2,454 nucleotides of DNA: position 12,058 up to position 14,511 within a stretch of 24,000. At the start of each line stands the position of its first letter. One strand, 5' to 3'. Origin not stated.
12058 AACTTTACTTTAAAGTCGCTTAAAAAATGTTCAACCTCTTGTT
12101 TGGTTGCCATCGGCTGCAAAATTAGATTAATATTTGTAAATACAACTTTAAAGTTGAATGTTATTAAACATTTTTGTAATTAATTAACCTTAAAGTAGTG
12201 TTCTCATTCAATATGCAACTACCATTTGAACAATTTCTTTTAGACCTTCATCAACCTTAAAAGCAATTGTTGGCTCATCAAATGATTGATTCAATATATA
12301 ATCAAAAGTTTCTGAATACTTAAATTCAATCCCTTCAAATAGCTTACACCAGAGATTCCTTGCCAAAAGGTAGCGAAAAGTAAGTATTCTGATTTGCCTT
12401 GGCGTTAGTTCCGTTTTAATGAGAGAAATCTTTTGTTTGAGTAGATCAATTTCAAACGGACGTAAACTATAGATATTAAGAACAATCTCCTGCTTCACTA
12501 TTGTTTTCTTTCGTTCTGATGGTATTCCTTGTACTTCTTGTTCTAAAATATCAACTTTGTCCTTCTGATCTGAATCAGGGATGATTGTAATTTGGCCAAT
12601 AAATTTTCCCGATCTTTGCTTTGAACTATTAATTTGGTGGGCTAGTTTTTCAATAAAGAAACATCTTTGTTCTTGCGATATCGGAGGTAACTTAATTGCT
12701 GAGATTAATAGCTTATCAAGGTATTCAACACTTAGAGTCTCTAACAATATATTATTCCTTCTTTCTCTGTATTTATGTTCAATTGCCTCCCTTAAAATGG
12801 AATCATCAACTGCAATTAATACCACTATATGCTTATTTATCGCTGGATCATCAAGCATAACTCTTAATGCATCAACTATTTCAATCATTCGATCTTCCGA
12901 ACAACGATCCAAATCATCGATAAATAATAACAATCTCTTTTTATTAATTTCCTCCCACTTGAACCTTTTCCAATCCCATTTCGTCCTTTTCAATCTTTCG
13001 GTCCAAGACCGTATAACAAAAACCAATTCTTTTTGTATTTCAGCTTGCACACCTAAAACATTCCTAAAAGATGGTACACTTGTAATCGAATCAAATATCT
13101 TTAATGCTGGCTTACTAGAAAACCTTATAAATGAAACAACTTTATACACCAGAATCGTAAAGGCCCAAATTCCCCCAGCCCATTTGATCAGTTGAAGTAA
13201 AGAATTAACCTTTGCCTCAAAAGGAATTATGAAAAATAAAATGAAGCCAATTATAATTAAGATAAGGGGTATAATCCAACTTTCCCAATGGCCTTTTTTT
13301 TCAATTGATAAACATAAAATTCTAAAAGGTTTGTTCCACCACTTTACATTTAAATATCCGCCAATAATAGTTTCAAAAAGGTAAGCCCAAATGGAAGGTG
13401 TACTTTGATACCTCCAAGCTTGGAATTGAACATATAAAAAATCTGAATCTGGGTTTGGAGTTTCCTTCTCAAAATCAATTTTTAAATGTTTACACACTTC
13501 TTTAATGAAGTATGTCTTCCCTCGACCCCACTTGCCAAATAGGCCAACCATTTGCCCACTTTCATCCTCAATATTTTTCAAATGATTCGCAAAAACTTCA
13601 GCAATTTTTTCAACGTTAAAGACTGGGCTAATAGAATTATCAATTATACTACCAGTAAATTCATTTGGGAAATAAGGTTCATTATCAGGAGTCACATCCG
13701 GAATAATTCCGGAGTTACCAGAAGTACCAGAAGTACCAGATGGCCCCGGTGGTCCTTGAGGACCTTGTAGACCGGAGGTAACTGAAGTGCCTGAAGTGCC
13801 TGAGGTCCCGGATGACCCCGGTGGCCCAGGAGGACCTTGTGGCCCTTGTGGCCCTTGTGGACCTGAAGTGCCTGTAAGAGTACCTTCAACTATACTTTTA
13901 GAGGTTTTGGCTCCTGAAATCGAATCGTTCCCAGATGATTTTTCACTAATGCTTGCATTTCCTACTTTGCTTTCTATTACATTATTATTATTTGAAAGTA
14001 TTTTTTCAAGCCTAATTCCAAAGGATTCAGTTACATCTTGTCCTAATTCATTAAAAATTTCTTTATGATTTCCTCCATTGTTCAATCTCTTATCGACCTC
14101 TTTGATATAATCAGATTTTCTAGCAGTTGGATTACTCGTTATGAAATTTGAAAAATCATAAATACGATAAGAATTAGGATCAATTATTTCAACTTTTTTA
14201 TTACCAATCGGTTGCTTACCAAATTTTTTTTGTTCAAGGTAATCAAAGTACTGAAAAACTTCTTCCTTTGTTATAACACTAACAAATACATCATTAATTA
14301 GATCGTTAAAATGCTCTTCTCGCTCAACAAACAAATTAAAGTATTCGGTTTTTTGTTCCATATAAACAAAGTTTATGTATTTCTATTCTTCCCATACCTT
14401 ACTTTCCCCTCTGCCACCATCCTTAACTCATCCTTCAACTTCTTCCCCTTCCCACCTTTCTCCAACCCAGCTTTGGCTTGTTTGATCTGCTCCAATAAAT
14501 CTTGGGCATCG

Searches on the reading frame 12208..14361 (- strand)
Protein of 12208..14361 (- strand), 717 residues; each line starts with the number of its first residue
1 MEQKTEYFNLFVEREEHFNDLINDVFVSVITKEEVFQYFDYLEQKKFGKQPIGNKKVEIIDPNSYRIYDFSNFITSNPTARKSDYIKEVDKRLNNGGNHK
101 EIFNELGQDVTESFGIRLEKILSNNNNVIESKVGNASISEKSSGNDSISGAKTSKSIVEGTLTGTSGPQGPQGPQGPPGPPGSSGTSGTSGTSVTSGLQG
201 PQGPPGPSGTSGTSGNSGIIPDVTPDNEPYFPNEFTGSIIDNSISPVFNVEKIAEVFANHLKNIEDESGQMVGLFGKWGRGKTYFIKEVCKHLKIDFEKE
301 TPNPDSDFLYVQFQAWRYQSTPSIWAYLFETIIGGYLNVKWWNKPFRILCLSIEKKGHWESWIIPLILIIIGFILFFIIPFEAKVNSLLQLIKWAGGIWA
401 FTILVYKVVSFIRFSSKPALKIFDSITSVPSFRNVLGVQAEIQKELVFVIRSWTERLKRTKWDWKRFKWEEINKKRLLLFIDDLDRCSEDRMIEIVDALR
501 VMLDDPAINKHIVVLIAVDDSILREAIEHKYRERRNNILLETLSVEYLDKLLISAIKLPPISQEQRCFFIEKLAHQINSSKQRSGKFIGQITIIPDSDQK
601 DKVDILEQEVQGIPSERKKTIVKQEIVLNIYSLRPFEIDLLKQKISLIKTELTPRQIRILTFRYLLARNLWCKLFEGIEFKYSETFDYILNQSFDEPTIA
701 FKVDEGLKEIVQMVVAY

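Call 3: search_protein_families(library=pfam, proteins=[window:12208-14361:-], max_evalue=1)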
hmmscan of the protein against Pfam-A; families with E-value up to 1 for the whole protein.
window:12208-14361:- (717 aa): 8 families
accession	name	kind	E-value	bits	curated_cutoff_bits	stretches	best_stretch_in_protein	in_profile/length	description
PF07693.20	KAP_NTPase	-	4.5e-26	92.2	20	1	251-636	2-258/293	KAP family P-loop domain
PF01391.23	Collagen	-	7.8e-09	35.6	27.2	1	164-218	1-55/60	Collagen triple helix repeat (20 copies)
PF00004.35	AAA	-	7e-06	27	21.2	2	473-527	54-118/131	ATPase family associated with various cellular activities (AAA)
PF02367.23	TsaE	-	0.0028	18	26.6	1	252-296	9-48/128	Threonylcarbamoyl adenosine biosynthesis protein TsaE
PF24883.2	NPHP3_N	-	0.0063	17.2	24.8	0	267-320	20-67/164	Nephrocystin 3, N-terminal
PF13479.12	AAA_24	-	0.018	15.3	27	1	269-299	2-32/195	AAA domain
PF13173.12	AAA_14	-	0.041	14.3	27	0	270-318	3-42/129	AAA domain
PF13191.12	AAA_16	-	0.081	13.9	32.6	0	256-296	12-51/167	AAA ATPase domain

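Call 4: search_protein_families(library=ncbifam, proteins=[window:12208-14361:-], max_evalue=1)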
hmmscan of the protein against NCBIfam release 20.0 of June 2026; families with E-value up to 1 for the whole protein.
window:12208-14361:- (717 aa): 7 families
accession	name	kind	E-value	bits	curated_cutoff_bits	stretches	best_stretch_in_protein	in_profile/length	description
NF041923.1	QatA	equivalog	1.3e-15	57.1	600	2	473-579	199-301/628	Qat anti-phage system ATPase QatA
NF038329.2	gly_rich_SclB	equivalog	1.6e-09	37.2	325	1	144-218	138-213/442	LPXTG-anchored collagen-like adhesin Scl2/SclB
NF038330.1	adhesin_SclA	exception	2.1e-07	30.9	400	1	155-218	105-168/405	LPXTG-anchored collagen-like adhesin Scl1/SclA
NF046116.1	adhesin_Lcl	equivalog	0.00018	20.2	500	1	161-227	84-149/431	collagen-like adhesin Lcl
TIGR02928.1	TIGR02928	subfamily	0.02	13.8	181.3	1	252-332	23-99/366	orc1/cdc6 family replication initiation protein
TIGR00150.1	T6A_YjeE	equivalog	0.11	12.3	60.1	1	263-302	18-55/135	tRNA (adenosine(37)-N6)-threonylcarbamoyltransferase complex ATPase subunit type 1 TsaE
NF041560.1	T6SS_Burk_ExIF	subfamily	0.6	9.7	90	0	362-435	133-207/234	putative type VI secretion system effector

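Call 65: search_protein_families(library=padloc, proteins=[window:12208-14361:-], max_evalue=0.001)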
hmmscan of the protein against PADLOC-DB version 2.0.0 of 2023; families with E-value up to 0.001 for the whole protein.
window:12208-14361:- (717 aa): 8 families
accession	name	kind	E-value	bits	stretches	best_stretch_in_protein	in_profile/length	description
PDLC02210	QatA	-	5.2e-15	53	2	467-567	192-287/593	-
PDLC02209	QatA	-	6.9e-12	42.8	1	471-571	198-294/646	-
PDLC02361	PifA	-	8.2e-09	32.6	1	251-332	22-96/720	PifA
PDLC04959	PDC-S20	-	1.4e-08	32.7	0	464-560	175-260/464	-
PDLC04956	PDC-S20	-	4.7e-08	30.8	1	473-566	178-260/450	-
PDLC04957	PDC-S20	-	4.9e-07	27.6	2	259-319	19-78/446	-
PDLC05031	PDC-S49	-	0.00011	19.1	1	274-311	29-58/624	-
PDLC05029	PDC-S49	-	0.00031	17.6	1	263-311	17-57/619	-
